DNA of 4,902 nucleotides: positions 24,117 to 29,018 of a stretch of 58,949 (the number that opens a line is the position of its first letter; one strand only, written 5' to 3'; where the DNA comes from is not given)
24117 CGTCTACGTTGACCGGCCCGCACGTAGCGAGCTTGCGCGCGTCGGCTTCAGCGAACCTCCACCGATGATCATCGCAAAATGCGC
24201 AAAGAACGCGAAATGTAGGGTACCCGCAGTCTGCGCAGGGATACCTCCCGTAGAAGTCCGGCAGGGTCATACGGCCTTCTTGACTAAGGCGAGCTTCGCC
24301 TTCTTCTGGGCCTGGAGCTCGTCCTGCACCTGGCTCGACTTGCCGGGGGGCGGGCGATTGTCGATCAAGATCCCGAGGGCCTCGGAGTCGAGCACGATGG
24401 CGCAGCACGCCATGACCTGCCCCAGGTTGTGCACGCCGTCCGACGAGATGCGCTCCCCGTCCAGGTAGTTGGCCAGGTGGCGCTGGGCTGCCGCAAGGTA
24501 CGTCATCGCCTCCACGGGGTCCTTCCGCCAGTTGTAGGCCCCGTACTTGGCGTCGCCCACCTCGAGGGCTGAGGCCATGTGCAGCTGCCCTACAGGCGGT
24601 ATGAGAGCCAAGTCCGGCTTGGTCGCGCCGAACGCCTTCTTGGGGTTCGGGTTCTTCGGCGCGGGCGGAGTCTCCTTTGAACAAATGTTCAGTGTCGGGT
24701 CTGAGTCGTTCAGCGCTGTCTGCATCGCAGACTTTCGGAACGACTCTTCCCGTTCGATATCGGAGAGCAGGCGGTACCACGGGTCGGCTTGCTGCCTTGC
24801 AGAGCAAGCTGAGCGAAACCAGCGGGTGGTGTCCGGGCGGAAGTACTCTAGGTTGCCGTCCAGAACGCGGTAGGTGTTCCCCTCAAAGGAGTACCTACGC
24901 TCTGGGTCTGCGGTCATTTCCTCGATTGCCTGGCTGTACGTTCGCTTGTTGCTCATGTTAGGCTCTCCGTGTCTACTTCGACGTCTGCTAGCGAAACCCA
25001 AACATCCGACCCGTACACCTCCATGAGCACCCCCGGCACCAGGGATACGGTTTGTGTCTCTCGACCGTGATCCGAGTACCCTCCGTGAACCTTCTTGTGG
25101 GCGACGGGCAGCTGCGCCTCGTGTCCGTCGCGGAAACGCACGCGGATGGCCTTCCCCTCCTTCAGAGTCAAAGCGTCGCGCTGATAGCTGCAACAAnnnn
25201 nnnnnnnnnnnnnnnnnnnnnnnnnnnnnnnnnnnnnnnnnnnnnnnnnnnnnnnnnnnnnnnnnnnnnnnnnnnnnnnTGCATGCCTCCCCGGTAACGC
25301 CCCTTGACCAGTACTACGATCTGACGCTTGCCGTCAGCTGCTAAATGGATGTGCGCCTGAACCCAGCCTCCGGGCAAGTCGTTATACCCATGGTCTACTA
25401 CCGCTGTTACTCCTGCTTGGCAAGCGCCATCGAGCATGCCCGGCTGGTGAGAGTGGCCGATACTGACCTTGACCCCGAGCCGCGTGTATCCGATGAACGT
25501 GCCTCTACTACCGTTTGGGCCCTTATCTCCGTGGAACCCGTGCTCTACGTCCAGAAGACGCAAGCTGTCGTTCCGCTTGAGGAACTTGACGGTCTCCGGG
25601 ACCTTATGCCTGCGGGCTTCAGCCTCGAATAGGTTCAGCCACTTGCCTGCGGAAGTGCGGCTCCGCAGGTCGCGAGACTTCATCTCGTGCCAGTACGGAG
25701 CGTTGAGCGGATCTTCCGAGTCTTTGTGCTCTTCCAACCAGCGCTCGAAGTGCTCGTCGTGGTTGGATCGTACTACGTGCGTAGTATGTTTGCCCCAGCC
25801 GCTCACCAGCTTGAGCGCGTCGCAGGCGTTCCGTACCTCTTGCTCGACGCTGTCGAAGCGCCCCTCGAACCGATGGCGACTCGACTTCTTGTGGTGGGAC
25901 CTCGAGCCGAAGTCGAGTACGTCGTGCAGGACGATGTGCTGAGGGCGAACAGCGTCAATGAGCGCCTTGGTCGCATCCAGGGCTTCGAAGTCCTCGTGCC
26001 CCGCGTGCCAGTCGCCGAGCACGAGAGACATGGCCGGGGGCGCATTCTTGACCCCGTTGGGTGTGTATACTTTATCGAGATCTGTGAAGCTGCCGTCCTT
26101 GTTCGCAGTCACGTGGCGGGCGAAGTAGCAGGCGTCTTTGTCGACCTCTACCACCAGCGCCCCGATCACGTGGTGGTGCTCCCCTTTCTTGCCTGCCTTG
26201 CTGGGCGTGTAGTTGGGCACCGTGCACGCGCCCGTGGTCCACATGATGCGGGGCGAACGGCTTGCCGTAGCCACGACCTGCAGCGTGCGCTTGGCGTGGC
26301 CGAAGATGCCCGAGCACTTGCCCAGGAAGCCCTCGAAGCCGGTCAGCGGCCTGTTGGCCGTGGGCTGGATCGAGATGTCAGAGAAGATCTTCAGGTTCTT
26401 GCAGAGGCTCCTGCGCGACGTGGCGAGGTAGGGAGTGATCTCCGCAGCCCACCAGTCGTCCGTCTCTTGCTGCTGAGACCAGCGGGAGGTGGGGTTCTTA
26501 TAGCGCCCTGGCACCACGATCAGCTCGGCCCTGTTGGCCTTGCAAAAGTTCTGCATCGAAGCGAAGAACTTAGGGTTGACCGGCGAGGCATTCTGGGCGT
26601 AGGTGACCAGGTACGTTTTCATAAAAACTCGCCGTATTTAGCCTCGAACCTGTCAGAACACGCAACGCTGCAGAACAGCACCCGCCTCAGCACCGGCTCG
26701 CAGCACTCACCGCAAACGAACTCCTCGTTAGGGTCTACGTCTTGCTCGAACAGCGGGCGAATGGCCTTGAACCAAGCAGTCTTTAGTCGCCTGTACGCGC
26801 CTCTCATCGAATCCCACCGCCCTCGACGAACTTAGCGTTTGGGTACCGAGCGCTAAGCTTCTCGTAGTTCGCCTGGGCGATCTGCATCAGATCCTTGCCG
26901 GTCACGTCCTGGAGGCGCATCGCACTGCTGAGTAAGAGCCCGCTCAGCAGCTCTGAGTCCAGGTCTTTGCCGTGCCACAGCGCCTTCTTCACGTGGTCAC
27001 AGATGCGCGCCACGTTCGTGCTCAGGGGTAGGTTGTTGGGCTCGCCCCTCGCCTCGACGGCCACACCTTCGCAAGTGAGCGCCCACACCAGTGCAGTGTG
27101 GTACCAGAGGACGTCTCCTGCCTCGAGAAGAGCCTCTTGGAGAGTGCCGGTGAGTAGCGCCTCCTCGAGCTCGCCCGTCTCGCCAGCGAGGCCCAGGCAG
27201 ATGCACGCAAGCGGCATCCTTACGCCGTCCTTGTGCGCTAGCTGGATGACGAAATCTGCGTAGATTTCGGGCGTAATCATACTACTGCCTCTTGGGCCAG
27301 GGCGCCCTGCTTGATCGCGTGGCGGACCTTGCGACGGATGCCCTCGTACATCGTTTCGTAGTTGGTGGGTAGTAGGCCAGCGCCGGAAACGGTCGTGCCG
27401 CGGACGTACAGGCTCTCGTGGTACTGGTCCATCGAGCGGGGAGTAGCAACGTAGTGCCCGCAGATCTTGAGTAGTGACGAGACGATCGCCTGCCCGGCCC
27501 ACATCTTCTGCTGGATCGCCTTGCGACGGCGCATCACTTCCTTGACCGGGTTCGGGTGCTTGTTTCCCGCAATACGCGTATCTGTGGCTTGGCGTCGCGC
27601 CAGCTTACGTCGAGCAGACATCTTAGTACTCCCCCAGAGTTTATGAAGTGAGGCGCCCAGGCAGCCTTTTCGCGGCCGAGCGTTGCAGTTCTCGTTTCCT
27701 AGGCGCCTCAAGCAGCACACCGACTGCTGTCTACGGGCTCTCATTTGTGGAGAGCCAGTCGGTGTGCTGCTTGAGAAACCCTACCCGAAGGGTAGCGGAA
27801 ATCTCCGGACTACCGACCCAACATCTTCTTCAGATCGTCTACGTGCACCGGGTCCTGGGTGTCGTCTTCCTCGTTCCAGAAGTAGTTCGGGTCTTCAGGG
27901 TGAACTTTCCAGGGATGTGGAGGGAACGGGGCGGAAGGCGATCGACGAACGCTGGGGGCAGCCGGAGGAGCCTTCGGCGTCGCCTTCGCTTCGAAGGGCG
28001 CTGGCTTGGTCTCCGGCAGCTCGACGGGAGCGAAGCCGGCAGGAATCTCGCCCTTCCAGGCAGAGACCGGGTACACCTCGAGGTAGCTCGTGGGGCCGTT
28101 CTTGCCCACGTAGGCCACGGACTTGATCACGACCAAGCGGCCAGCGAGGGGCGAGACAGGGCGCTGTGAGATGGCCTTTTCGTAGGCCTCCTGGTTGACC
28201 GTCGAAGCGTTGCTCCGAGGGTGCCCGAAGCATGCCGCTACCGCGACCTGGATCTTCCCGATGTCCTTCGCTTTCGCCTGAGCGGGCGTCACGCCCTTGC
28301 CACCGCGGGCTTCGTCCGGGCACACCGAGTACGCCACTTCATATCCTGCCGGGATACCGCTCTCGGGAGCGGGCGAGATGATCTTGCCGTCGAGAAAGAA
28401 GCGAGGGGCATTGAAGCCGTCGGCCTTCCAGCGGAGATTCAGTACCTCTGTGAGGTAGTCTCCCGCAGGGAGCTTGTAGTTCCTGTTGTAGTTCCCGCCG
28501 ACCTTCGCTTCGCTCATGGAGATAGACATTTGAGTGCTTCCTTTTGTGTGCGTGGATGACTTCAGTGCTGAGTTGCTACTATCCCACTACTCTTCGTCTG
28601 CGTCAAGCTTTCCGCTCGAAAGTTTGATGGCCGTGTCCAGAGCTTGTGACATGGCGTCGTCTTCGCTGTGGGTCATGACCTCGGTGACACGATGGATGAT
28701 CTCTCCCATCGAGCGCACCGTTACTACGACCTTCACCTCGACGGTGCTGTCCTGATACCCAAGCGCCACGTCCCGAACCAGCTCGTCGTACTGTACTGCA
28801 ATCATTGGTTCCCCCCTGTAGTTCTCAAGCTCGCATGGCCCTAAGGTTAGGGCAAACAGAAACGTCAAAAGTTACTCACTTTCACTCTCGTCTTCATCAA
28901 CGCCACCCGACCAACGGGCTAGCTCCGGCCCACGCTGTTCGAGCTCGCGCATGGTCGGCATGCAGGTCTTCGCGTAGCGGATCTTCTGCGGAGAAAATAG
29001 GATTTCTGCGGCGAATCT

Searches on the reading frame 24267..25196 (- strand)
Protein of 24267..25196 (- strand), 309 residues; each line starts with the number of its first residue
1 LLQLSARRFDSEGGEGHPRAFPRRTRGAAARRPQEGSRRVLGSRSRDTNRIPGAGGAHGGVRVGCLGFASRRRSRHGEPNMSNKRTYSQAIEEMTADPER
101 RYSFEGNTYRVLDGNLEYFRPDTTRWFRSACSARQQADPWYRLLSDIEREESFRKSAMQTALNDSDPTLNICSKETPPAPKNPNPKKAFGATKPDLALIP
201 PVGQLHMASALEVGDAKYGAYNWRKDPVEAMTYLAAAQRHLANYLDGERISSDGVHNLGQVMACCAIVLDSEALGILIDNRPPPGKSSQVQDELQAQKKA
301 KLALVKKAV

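Call 42: search_protein_families(library=pfam, proteins=[window:24267-25196:-], max_evalue=0.01)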
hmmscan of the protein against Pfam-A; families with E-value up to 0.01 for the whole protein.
window:24267-25196:- (309 aa): 1 family
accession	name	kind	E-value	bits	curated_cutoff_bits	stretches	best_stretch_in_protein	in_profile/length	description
PF18909.5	dGTP_diPhyd_N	-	5.7e-22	78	27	1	184-281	2-99/99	dATP/dGTP diphosphohydrolase, N-terminal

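Call 101: search_solved_structures(query=window:24267-25196:-, max_evalue=0.01)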
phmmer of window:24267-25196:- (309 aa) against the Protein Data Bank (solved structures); distinct sequences matched with E-value up to 0.01: 0.

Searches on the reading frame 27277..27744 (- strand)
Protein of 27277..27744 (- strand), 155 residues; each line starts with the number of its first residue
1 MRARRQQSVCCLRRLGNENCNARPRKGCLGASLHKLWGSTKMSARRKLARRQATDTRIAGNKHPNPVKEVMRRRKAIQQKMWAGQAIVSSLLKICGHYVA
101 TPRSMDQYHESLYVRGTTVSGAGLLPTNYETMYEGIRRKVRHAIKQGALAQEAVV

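Call 42: search_protein_families(library=pfam, proteins=[window:27277-27744:-], max_evalue=0.01)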
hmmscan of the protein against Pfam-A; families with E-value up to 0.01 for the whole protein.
window:27277-27744:- (155 aa): 1 family
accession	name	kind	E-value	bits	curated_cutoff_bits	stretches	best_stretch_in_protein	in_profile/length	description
PF11081.13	Adeno_L433K_22K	-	0.0094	16.5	19.2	0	43-115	89-163/168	Adenovirus L4-33K/L4-22K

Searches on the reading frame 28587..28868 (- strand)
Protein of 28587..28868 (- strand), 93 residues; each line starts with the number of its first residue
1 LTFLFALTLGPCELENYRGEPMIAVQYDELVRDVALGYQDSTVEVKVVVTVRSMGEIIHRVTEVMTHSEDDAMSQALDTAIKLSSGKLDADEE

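Call 44: search_protein_families(library=pfam, proteins=[window:28587-28868:-], max_evalue=0.05)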
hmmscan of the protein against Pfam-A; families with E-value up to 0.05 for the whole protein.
window:28587-28868:- (93 aa): 1 family
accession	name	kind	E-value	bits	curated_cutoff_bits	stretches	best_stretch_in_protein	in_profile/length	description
PF13103.11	TonB_2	-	0.024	15.2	22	1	39-85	22-65/85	TonB C terminal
